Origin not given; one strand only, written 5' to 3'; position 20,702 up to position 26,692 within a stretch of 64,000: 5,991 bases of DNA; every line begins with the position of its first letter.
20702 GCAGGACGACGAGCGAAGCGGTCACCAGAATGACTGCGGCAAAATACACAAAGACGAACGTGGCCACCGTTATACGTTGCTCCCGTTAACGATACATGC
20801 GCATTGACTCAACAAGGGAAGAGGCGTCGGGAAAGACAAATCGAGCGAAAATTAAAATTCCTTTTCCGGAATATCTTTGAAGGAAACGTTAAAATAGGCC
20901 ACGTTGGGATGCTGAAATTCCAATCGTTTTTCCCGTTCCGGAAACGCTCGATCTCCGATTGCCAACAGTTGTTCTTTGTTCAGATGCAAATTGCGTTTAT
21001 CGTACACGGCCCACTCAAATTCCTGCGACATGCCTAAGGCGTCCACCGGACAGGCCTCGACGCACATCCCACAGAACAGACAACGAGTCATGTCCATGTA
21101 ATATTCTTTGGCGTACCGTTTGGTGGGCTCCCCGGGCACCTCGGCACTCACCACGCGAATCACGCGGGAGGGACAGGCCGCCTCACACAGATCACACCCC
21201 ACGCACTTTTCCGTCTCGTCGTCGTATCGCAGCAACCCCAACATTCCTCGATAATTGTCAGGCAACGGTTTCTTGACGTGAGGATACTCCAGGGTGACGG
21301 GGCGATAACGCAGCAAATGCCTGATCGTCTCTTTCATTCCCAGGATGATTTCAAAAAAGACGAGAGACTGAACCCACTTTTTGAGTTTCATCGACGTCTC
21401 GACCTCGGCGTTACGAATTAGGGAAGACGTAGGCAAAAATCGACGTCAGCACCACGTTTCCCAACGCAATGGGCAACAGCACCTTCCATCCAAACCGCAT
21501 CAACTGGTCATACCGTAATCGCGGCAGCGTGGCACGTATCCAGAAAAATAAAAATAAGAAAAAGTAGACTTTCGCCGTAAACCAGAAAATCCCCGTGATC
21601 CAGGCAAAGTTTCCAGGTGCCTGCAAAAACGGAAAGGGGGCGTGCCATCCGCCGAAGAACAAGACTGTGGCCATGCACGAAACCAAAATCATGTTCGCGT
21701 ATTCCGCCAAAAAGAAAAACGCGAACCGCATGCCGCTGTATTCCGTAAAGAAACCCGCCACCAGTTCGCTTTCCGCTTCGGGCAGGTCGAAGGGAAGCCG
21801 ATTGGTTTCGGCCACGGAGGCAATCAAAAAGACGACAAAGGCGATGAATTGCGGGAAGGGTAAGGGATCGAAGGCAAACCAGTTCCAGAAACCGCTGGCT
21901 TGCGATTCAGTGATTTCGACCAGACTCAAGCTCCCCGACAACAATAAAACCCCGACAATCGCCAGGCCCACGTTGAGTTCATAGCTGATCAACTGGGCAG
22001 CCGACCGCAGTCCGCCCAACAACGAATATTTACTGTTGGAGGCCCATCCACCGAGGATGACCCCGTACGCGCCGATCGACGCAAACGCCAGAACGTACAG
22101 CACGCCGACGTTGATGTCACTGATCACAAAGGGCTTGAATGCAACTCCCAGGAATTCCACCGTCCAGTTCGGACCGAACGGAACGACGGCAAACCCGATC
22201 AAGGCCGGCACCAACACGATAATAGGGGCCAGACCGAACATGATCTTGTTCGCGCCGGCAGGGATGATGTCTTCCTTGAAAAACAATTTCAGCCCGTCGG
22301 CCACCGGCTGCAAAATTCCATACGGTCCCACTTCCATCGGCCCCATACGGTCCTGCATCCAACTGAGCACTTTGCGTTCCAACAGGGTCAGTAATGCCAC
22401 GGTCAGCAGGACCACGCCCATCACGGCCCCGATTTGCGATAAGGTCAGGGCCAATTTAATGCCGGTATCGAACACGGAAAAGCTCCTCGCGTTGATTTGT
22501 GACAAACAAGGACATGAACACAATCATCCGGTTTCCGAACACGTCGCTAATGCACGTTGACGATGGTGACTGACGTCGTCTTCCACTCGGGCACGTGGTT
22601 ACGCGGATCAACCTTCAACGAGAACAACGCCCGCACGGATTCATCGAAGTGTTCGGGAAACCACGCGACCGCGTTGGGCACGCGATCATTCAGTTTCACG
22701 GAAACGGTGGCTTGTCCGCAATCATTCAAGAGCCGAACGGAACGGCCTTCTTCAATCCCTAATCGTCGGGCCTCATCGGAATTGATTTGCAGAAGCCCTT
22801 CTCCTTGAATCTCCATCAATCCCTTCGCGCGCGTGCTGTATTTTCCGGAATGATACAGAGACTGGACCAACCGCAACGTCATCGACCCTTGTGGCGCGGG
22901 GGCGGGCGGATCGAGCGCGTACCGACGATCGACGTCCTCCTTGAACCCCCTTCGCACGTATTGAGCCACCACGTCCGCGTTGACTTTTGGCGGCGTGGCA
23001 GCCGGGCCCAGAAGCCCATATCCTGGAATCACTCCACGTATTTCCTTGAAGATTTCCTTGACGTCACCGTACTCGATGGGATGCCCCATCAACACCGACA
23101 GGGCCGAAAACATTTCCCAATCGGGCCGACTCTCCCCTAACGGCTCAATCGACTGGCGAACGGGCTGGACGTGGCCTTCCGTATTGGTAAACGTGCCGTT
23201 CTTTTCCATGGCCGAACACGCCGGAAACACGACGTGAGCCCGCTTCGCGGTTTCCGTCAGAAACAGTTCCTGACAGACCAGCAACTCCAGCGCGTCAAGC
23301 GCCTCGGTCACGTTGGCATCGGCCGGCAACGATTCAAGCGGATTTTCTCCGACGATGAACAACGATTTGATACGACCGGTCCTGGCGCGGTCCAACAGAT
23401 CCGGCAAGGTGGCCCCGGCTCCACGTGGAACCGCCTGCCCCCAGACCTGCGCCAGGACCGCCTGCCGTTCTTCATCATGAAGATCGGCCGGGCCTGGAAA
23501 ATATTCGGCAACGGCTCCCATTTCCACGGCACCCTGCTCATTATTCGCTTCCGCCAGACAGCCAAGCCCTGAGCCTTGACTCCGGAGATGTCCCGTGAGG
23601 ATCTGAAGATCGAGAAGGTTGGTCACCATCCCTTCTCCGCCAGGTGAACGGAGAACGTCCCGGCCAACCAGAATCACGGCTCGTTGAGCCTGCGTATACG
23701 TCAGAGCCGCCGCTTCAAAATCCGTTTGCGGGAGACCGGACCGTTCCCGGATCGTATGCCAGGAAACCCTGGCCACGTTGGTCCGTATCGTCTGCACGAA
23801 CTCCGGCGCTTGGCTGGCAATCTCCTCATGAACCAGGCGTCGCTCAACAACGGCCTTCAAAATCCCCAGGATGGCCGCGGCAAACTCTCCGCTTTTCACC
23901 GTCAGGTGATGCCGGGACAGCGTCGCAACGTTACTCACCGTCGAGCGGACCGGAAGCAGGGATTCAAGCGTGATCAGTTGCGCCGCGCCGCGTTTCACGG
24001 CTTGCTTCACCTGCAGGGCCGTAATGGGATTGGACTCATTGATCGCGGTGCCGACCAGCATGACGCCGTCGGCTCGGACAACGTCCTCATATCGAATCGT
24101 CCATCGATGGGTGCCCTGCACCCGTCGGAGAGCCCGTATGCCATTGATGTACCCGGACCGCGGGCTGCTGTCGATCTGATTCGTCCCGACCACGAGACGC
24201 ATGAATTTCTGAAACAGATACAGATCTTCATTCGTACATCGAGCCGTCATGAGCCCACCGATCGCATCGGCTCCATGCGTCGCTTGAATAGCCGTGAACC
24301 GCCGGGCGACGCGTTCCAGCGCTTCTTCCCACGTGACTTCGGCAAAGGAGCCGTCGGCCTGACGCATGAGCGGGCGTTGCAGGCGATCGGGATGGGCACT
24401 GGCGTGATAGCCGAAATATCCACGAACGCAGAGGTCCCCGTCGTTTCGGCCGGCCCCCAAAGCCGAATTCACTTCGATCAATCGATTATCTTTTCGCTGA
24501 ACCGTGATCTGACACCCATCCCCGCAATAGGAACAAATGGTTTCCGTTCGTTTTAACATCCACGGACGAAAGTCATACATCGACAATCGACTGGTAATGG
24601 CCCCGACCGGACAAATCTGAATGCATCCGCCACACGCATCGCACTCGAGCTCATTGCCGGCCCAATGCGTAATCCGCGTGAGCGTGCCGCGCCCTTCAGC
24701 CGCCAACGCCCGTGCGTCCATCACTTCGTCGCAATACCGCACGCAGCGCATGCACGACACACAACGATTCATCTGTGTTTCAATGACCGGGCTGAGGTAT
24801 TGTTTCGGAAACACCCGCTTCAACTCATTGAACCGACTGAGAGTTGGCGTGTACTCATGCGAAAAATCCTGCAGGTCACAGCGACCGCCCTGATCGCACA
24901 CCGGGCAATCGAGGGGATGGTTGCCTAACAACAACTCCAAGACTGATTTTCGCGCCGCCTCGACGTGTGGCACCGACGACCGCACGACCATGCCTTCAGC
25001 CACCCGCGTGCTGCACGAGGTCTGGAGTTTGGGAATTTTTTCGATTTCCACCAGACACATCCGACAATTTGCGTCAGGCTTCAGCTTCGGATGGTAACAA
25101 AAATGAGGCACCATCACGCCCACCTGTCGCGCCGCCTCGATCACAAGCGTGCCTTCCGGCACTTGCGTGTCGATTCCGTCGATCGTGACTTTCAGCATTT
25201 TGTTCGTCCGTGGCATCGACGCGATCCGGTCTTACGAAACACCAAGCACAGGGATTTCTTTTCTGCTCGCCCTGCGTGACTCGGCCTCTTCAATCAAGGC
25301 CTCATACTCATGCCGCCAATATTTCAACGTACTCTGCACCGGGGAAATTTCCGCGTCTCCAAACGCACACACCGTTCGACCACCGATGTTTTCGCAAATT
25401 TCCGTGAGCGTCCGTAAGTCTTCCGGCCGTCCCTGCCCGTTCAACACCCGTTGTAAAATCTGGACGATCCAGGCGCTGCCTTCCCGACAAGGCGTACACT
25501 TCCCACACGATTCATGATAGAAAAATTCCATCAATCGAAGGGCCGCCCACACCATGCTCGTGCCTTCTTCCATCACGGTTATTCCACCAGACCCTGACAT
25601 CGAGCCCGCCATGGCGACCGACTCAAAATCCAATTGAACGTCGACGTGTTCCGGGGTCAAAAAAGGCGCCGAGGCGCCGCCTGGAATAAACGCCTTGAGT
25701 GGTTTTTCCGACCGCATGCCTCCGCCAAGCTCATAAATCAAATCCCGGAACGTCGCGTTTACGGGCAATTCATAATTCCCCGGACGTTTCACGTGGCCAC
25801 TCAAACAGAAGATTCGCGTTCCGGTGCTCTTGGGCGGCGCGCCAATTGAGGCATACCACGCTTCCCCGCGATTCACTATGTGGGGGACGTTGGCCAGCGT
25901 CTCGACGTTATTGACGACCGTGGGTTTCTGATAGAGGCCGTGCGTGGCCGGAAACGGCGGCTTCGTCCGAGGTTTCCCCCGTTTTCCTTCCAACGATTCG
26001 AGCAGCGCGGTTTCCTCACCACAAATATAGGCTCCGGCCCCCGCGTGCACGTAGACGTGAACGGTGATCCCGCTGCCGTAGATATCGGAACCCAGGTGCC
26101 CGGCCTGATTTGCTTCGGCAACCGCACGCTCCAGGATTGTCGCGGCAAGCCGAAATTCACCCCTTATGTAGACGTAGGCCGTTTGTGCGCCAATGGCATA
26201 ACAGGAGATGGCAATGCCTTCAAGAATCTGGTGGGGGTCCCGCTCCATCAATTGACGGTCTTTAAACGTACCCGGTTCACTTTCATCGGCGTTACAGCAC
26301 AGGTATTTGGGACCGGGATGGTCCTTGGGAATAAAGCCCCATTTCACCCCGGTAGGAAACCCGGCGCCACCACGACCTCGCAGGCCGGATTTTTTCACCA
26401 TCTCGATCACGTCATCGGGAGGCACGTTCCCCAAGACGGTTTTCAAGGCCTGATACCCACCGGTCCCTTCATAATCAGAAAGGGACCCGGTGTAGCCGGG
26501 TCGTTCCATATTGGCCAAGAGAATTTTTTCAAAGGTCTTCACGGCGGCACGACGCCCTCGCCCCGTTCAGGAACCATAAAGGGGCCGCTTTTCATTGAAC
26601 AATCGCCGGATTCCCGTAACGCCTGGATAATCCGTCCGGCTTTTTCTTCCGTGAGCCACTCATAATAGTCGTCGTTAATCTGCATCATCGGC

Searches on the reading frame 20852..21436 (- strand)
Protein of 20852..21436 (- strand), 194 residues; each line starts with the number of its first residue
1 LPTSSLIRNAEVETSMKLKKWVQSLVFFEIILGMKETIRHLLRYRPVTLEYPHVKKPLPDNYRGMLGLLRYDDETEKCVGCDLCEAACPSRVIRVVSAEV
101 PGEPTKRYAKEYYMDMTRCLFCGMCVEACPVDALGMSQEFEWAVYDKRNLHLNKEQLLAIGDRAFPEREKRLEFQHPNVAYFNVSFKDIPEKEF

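Call 73: search_protein_families(library=pfam, proteins=[window:20852-21436:-], max_evalue=0.01)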
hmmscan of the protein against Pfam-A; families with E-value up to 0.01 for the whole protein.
window:20852-21436:- (194 aa): 15 families
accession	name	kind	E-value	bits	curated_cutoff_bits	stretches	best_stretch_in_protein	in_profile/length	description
PF00037.32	Fer4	-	9.9e-14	50.9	21.1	2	113-134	2-23/24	4Fe-4S binding domain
PF12838.12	Fer4_7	-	2.9e-12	47.3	27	1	77-133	1-52/52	4Fe-4S dicluster domain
PF13187.11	Fer4_9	-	3.1e-09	37.2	27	1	77-133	1-51/52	4Fe-4S dicluster domain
PF13484.11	Fer4_16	-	6.1e-09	37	30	1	118-148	1-30/66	4Fe-4S double cluster binding domain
PF14697.11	Fer4_21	-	1.1e-08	35.5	35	2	75-93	38-57/59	4Fe-4S dicluster domain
PF12837.12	Fer4_6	-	1.9e-08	34.3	25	2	114-134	4-24/24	4Fe-4S binding domain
PF13237.11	Fer4_10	-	3.7e-08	33.6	25.5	1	74-130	5-53/53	4Fe-4S dicluster domain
PF13183.11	Fer4_8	-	3.7e-07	31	27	1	75-132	2-67/68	4Fe-4S dicluster domain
PF12797.12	Fer4_2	-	8.4e-07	29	24.5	1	74-90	6-22/22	4Fe-4S binding domain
PF25160.1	LdpA_Fe-S-bd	-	2.2e-06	27.8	27.6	1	75-97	25-47/49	LdpA Fe-S cluster-binding domain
PF12800.12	Fer4_4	-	2.4e-06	27.8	24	1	75-89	1-15/17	4Fe-4S binding domain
PF13534.11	Fer4_17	-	2.2e-05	25.3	22.2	0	72-91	40-59/61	4Fe-4S dicluster domain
PF12798.12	Fer4_3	-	3.9e-05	24.6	27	1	119-133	1-15/15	4Fe-4S binding domain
PF17179.9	Fer4_22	-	0.0016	19.7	27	0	74-91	77-94/95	4Fe-4S dicluster domain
PF13459.11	Fer4_15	-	0.0023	19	22.4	0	114-130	3-19/66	4Fe-4S single cluster domain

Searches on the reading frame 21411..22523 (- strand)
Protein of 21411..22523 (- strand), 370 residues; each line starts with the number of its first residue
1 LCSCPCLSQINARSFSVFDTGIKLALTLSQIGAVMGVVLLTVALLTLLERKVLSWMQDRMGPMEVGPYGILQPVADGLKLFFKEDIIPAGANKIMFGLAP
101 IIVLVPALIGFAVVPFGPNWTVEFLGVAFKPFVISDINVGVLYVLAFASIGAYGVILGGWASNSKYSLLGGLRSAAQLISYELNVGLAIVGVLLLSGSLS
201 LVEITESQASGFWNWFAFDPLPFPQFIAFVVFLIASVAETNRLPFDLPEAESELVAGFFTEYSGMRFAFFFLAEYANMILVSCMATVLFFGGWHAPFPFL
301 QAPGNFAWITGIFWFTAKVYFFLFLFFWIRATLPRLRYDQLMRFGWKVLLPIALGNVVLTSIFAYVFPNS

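Call 73: search_protein_families(library=pfam, proteins=[window:21411-22523:-], max_evalue=0.01)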
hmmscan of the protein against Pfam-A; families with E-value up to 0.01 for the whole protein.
window:21411-22523:- (370 aa): 1 family
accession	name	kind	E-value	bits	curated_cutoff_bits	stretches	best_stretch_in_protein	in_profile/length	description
PF00146.26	NADHdh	-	7.7e-129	429.7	27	1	32-360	4-297/298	NADH dehydrogenase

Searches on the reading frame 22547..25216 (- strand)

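Call 25: search_protein_families(library=pfam, proteins=[window:22547-25216:-])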
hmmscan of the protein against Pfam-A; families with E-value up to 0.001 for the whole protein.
window:22547-25216:- (889 aa): 10 families
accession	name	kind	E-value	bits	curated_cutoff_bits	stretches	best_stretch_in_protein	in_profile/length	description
PF00384.28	Molybdopterin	-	8.8e-55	186.6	24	1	278-707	1-351/353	Molybdopterin oxidoreductase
PF13510.11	Fer2_4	-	1.1e-19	70.6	22.8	1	6-80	2-79/82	2Fe-2S iron-sulfur cluster binding domain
PF22117.2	Fer4_Nqo3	-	5.5e-17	62.1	27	1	143-208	2-67/67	NADH-quinone oxidoreductase subunit 3, ferredoxin-like domain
PF10588.14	NADH-G_4Fe-4S_3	-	9.9e-16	57.4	27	1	89-123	1-35/40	NADH-ubiquinone oxidoreductase-G iron-sulfur binding region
PF01568.27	Molydop_binding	-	5.9e-13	49.2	26.8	1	786-881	10-109/110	Molydopterin dinucleotide binding domain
PF04879.21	Molybdop_Fe4S4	-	7.6e-12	45.5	22.7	1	222-271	2-51/55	Molybdopterin oxidoreductase Fe4S4 domain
PF12838.12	Fer4_7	-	6.3e-06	27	27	1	151-206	1-52/52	4Fe-4S dicluster domain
PF14697.11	Fer4_21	-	7.8e-05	23.2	35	1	149-208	5-58/59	4Fe-4S dicluster domain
PF13187.11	Fer4_9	-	0.00019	21.8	27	1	151-207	1-52/52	4Fe-4S dicluster domain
PF00037.32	Fer4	-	0.00078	19.6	21.1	1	189-208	5-24/24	4Fe-4S binding domain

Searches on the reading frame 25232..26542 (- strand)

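Call 25: search_protein_families(library=pfam, proteins=[window:25232-26542:-])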
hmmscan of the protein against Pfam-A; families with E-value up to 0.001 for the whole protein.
window:25232-26542:- (436 aa): 4 families
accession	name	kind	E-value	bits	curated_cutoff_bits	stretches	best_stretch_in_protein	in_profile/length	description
PF01512.22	Complex1_51K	-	1.1e-52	178.4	31.2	1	49-221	1-150/150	Nuo51 FMN-binding domain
PF10589.14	NADH_4Fe-4S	-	7.7e-32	109.5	23.5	1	333-415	2-84/85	NADH-ubiquinone oxidoreductase-F iron-sulfur binding region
PF10531.15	SLBB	-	8.2e-11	42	27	1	244-280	1-37/55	SLBB domain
PF22461.2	SLBB_2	-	5.7e-07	30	27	1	245-312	3-72/79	SLBB domain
